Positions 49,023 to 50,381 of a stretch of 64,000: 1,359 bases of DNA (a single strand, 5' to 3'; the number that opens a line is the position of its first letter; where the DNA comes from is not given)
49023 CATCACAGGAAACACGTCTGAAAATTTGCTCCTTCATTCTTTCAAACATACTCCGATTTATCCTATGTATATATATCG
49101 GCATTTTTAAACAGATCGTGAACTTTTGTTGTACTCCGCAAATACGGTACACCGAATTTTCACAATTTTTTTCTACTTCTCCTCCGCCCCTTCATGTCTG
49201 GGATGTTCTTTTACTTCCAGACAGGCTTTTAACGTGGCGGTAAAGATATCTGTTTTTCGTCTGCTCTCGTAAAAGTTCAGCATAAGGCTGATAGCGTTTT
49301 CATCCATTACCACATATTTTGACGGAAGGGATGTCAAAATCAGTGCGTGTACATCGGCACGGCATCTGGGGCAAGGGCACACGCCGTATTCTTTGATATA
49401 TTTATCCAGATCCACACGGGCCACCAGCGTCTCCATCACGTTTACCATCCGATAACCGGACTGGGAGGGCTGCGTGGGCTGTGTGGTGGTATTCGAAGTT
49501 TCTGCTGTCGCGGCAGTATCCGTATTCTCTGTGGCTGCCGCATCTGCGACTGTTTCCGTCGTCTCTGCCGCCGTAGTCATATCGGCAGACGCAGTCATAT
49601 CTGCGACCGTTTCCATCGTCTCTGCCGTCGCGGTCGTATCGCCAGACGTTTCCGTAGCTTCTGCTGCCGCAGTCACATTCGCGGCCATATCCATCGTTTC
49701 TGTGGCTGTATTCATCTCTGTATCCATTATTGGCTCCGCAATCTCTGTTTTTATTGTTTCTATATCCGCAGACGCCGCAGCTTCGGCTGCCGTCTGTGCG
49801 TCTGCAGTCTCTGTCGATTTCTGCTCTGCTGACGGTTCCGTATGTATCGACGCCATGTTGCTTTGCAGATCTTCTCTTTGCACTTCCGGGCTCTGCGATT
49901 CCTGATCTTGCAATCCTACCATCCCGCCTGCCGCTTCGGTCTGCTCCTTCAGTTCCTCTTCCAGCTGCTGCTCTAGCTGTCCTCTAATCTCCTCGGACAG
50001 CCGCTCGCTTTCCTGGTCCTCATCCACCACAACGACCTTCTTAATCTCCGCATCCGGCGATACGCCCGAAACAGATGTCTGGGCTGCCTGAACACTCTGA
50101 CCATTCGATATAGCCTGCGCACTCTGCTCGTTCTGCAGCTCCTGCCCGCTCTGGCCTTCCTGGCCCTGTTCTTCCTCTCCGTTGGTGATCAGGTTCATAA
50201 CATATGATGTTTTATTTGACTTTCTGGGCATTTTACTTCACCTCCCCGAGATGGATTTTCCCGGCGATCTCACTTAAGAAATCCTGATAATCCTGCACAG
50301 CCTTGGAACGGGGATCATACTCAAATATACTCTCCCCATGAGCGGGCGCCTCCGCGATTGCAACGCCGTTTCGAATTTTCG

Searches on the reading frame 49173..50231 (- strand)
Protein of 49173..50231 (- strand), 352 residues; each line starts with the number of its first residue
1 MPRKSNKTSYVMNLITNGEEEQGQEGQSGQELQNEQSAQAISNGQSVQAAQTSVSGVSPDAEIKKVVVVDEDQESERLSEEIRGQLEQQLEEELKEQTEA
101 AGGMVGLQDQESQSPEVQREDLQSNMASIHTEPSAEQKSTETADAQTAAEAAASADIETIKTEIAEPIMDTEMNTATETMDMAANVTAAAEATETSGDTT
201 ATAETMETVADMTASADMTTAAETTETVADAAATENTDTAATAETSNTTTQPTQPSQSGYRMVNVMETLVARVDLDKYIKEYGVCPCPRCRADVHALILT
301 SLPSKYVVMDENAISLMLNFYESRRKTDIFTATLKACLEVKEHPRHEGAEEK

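Call 52: search_protein_families(library=pfam, proteins=[window:49173-50231:-], max_evalue=0.001)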
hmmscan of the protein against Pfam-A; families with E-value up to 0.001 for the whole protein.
window:49173-50231:- (352 aa): 1 family
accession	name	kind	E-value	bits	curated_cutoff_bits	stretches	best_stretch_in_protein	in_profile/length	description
PF10719.14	ComFB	-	4.9e-13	49.4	25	1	263-344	1-83/83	Late competence development protein ComFB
